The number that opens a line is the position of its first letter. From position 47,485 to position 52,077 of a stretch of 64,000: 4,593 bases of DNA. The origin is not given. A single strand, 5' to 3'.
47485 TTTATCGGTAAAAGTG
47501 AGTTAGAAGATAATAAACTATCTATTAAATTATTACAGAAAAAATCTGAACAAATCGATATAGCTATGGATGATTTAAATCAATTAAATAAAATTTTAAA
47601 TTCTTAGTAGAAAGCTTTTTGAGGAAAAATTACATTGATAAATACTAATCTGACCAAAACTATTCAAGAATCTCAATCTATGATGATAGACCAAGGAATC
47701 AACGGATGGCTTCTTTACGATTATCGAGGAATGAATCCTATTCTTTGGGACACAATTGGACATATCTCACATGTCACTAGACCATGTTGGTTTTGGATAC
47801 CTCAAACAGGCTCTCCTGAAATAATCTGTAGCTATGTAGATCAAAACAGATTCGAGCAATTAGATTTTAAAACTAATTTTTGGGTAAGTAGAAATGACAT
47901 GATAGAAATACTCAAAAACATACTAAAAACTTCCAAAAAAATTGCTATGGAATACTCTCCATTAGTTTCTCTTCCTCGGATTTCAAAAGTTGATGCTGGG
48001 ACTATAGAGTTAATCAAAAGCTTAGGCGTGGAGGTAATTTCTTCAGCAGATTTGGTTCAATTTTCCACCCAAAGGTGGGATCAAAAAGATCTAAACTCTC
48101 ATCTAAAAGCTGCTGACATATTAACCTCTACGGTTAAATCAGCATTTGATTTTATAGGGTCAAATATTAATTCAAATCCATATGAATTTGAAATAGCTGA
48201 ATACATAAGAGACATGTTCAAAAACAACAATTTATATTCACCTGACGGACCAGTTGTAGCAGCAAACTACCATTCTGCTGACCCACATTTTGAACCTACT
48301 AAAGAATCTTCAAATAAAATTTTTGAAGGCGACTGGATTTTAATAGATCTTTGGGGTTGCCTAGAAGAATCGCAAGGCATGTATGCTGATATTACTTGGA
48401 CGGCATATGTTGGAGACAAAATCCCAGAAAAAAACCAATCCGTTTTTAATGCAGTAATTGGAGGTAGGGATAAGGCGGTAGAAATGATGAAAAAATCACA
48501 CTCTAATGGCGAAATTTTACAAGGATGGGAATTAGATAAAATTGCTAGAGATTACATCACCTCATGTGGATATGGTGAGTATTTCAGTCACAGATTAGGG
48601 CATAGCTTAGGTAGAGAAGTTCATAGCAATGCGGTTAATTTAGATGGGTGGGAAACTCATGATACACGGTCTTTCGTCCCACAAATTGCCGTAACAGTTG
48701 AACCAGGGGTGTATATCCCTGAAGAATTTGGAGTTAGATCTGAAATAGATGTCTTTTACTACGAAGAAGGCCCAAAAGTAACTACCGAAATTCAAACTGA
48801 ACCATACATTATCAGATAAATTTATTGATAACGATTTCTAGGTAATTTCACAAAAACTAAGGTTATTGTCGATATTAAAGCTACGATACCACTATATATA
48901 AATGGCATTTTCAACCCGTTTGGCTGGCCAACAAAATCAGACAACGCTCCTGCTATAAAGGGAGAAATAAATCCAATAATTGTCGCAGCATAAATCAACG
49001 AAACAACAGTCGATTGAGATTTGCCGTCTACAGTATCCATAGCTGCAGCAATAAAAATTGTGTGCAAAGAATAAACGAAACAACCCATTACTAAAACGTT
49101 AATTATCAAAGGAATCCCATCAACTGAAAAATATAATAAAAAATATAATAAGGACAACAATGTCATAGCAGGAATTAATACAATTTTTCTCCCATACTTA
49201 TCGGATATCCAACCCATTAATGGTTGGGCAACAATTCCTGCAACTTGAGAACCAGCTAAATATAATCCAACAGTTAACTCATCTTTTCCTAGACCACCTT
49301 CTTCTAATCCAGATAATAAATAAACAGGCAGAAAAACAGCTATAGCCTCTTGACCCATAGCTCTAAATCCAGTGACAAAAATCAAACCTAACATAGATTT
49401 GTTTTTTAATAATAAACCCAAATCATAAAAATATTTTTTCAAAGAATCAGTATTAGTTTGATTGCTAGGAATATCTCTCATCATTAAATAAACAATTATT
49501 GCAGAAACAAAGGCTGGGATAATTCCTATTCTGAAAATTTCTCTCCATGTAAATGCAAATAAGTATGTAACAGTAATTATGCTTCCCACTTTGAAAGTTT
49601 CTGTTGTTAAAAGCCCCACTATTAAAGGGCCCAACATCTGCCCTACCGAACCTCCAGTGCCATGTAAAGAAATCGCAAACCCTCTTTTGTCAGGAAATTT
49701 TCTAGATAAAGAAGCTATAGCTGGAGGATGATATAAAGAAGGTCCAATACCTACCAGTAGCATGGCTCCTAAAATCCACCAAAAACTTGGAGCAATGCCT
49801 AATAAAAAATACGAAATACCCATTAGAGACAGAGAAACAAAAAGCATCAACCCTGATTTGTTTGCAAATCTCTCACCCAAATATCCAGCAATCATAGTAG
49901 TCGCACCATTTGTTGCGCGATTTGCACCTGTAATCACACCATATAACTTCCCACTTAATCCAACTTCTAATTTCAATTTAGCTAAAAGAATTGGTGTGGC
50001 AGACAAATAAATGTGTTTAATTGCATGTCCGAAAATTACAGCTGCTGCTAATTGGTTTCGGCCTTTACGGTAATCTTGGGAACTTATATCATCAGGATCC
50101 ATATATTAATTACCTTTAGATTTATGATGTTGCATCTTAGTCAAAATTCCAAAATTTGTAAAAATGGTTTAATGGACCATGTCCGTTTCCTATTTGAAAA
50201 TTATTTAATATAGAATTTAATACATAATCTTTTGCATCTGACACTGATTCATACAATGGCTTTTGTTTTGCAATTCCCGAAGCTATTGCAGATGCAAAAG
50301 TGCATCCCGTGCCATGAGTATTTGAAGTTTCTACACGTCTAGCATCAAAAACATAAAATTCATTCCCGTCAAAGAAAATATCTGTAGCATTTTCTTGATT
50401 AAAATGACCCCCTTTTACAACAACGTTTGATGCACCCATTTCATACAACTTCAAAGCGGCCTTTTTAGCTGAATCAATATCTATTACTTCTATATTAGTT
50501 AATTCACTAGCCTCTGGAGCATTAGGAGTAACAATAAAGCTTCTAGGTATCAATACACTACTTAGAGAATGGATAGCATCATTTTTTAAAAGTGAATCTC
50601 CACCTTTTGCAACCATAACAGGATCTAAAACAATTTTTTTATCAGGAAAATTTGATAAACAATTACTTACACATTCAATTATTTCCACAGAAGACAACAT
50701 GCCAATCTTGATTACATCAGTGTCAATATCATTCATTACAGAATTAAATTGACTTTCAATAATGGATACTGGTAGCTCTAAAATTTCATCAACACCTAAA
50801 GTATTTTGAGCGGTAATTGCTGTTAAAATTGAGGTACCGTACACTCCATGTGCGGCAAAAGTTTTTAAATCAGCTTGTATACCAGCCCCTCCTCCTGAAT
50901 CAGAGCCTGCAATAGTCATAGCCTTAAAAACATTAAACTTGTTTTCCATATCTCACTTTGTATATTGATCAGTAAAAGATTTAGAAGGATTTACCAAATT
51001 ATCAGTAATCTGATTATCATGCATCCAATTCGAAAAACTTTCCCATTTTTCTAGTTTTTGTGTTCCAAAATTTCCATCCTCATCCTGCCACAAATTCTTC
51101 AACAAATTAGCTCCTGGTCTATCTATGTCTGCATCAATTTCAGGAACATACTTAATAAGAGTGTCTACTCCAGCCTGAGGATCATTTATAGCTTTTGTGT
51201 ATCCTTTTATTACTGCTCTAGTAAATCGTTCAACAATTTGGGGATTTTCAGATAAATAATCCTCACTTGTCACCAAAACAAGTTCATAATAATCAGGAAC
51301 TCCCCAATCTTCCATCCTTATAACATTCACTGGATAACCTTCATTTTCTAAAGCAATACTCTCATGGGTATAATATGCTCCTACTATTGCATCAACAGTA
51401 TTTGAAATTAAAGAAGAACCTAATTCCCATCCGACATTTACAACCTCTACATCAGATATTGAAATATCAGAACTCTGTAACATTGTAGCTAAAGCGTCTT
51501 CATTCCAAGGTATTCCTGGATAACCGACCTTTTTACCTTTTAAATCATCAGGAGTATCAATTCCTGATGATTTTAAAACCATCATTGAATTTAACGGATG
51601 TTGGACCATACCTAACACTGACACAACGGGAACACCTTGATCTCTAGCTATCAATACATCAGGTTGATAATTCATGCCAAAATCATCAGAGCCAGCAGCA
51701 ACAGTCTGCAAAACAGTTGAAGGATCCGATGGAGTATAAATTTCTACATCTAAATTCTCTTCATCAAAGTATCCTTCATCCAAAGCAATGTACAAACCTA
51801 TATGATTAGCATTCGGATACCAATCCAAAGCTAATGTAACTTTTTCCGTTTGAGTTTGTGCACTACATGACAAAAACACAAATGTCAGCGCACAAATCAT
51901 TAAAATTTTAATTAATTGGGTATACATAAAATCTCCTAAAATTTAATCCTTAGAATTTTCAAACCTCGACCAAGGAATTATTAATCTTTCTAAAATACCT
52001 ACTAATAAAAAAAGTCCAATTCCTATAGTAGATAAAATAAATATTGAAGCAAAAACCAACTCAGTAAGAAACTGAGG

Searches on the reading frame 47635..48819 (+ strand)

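Call 96: search_protein_families(library=pfam, proteins=[window:47635-48819:+], max_evalue=0.00001)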
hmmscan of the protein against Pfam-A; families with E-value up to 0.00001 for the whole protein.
window:47635-48819:+ (394 aa): 1 family
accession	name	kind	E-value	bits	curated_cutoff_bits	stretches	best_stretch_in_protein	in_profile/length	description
PF00557.29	Peptidase_M24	-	1.7e-33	116.6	23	1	158-373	5-204/208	Metallopeptidase family M24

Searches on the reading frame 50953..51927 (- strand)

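Call 96: search_protein_families(library=pfam, proteins=[window:50953-51927:-], max_evalue=0.00001)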
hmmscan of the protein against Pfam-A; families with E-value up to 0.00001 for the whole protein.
window:50953-51927:- (324 aa): 1 family
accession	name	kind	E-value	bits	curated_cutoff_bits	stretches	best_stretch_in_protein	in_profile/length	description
PF09084.16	NMT1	-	1.1e-72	244.9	20.5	1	39-252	1-215/216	NMT1/THI5 like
